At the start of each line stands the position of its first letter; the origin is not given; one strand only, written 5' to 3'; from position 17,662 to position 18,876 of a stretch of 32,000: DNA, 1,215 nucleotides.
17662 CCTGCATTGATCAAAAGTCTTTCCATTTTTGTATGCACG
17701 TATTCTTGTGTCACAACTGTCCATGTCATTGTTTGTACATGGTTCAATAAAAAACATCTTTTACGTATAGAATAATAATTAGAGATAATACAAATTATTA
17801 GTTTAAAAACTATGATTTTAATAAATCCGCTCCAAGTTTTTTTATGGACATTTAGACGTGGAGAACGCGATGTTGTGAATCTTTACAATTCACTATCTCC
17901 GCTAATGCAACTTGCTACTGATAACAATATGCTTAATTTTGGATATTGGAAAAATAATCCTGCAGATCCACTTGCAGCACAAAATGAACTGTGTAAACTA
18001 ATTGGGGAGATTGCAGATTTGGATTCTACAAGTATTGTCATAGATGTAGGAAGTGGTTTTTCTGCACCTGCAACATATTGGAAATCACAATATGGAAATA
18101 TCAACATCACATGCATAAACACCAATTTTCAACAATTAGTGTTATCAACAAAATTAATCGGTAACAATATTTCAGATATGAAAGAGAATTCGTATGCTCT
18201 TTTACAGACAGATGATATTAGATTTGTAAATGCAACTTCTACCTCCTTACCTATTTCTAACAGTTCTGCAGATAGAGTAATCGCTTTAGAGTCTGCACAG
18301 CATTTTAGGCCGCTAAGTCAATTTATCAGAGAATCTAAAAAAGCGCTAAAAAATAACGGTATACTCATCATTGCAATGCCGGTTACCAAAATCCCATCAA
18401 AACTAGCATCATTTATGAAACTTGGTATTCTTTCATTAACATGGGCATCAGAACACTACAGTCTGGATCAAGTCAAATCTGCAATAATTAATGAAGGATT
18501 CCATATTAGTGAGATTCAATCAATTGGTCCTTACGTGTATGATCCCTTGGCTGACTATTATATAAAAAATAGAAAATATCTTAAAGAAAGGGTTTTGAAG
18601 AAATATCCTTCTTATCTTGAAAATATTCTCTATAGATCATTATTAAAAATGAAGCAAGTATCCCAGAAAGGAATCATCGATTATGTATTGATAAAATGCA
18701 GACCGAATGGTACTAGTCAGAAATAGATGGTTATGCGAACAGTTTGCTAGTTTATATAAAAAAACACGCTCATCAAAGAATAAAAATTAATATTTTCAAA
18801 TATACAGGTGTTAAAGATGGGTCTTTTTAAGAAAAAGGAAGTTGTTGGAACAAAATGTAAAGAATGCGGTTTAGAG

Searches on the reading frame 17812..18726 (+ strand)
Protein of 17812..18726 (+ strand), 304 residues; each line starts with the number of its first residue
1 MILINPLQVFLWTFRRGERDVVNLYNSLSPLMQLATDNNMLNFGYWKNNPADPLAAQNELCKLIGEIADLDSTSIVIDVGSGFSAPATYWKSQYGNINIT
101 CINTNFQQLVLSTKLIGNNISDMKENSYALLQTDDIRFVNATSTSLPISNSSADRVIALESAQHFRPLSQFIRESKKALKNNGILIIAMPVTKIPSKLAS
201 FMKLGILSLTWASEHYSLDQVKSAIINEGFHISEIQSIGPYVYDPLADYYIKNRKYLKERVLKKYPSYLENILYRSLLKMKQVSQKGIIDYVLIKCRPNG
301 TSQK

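Call 24: search_protein_families(library=pfam, proteins=[window:17812-18726:+], max_evalue=0.01)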
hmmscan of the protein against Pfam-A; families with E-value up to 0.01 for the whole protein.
window:17812-18726:+ (304 aa): 6 families
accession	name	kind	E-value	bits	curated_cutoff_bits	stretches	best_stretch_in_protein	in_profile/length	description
PF08241.18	Methyltransf_11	-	1.8e-10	41.8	21.2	1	77-187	1-95/95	Methyltransferase domain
PF13649.12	Methyltransf_25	-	5e-05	24.3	27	1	76-183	1-97/97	Methyltransferase domain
PF08242.18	Methyltransf_12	-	0.00026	22.1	30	1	77-185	1-98/98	Methyltransferase domain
PF02353.26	CMAS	-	0.00038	20.3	27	1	44-249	34-229/273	Mycolic acid cyclopropane synthetase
PF13847.12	Methyltransf_31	-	0.00079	19.6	27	1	119-197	40-121/145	Methyltransferase domain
PF05175.20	MTS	-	0.0045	17.1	23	0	73-189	32-141/170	Methyltransferase small domain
